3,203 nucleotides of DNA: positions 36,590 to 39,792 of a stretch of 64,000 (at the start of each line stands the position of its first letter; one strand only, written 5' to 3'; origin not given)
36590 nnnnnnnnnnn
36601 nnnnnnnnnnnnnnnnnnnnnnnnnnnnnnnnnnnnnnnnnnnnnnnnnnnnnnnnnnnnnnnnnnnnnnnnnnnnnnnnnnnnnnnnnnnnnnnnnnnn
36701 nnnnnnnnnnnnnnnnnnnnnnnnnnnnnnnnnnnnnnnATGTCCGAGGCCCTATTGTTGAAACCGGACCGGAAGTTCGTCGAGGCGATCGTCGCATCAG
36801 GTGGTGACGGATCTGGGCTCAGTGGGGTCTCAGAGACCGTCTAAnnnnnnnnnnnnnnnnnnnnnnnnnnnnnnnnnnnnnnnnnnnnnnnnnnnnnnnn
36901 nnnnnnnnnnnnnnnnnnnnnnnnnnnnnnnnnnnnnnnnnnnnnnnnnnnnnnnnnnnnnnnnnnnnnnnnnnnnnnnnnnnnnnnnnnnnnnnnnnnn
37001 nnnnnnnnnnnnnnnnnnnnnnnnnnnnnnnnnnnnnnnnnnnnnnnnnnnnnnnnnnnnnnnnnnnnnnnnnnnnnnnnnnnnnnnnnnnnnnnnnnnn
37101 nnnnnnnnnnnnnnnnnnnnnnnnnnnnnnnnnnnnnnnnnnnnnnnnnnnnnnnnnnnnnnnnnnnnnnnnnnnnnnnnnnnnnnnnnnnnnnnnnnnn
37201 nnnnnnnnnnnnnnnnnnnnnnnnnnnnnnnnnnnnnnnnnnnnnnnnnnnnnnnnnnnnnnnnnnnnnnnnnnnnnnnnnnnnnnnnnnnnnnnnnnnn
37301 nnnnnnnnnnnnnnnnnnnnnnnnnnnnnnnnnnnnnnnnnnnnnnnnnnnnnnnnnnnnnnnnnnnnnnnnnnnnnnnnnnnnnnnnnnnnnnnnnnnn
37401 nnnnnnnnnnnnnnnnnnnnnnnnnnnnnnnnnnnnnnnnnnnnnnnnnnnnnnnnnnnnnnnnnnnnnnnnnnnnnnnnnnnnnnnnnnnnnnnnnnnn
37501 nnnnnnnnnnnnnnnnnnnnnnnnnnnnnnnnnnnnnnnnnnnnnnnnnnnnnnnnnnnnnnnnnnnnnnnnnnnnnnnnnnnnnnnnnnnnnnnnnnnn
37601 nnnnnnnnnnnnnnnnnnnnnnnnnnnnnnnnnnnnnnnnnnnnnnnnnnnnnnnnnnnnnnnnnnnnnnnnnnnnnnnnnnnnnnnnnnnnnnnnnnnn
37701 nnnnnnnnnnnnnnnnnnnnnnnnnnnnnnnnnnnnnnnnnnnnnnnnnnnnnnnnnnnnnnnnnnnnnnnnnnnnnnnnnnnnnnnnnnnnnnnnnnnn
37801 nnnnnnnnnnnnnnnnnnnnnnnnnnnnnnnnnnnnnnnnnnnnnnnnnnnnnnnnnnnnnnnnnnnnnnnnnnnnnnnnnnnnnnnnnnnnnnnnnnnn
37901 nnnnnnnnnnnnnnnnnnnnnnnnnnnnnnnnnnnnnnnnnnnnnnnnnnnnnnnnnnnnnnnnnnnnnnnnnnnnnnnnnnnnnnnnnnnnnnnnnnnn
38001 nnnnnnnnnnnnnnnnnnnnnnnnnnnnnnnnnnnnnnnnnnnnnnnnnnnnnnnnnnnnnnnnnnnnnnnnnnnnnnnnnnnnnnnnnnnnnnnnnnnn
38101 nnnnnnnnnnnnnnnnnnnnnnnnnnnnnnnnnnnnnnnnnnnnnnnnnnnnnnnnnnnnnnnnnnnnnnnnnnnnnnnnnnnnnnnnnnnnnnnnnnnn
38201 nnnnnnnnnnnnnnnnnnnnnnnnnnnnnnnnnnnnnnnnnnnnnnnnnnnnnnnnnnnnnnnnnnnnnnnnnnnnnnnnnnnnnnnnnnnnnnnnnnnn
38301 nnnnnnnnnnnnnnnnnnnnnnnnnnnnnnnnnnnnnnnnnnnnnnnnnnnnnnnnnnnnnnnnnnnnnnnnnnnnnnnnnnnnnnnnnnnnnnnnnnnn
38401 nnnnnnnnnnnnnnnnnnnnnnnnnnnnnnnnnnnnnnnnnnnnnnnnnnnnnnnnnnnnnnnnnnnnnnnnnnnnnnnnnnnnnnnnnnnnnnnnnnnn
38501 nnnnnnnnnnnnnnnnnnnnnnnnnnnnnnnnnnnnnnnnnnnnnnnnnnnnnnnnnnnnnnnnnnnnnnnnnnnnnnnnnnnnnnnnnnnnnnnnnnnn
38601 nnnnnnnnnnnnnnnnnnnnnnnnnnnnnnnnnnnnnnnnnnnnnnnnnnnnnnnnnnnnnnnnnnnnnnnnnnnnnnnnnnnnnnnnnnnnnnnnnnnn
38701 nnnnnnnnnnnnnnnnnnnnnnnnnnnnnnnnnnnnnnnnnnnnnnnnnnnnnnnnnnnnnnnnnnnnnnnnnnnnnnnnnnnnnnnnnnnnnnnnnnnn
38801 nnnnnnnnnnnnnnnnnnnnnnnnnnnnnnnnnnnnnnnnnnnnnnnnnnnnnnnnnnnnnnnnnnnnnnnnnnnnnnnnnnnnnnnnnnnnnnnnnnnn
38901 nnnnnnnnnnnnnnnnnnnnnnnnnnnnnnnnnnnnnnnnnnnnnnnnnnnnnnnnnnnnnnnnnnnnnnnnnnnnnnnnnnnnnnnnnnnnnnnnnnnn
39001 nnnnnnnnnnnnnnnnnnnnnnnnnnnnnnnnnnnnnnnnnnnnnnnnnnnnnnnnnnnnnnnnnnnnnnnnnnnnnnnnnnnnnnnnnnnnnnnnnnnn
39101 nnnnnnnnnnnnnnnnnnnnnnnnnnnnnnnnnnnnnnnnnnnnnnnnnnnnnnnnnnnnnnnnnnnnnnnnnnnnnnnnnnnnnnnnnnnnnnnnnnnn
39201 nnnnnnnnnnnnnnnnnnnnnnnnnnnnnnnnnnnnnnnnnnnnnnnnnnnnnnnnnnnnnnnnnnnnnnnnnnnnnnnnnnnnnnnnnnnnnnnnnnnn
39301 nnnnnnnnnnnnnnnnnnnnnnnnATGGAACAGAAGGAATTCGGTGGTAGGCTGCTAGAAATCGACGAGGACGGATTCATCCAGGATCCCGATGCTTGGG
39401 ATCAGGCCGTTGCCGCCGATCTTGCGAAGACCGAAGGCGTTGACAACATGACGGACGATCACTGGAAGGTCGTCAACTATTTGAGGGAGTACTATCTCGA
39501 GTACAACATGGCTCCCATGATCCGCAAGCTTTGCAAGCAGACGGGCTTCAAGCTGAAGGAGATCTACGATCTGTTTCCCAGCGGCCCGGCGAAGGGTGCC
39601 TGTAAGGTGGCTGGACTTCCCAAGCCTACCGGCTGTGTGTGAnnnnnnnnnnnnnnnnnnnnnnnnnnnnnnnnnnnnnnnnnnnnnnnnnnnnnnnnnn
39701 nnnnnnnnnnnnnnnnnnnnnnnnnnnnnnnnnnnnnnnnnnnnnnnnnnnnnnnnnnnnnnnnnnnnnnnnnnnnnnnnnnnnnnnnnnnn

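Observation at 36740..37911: qmoC is split: the first Fe-S motif appears deleted, leaving a 34-codon N-terminal remnant coupled by TAATG to a truncated QmoC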

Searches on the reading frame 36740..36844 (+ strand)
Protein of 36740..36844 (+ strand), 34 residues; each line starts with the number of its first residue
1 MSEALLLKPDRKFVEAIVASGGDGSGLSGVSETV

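Call 6: search_protein_families(library=pfam, proteins=[window:36740-36844:+], max_evalue=0.01)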
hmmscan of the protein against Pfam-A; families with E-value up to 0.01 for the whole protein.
window:36740-36844:+ (34 aa): 0 families

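Call 40: find_encoding_contigs(protein=P0127, flank=3000, max_places=5)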
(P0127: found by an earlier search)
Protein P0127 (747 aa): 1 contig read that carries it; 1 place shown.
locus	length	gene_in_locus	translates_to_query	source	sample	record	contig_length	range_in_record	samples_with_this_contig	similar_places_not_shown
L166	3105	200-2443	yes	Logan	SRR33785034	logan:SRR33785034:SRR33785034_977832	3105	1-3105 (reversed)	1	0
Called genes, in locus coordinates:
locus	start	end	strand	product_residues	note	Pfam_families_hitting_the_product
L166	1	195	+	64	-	?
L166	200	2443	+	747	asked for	PF13738:Pyr_redox_3 (weak), PF00890:FAD_binding_2 (weak), PF01266:DAO, PF07992:Pyr_redox_2, PF12831:FAD_oxidored, PF13450:NAD_binding_8, PF13237:Fer4_10, PF02662:FlpD, +6 more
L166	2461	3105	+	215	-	?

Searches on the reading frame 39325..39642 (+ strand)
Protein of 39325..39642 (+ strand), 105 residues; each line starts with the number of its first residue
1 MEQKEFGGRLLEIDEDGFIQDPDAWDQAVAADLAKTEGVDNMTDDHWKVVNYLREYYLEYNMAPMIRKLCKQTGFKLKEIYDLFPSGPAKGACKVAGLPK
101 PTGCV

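Call 6: search_protein_families(library=pfam, proteins=[window:39325-39642:+], max_evalue=0.01)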
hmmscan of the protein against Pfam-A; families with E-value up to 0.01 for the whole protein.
window:39325-39642:+ (105 aa): 1 family
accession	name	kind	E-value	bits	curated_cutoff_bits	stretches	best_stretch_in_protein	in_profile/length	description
PF04358.19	DsrC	-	3e-38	131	24.9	1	6-105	2-107/107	DsrC like protein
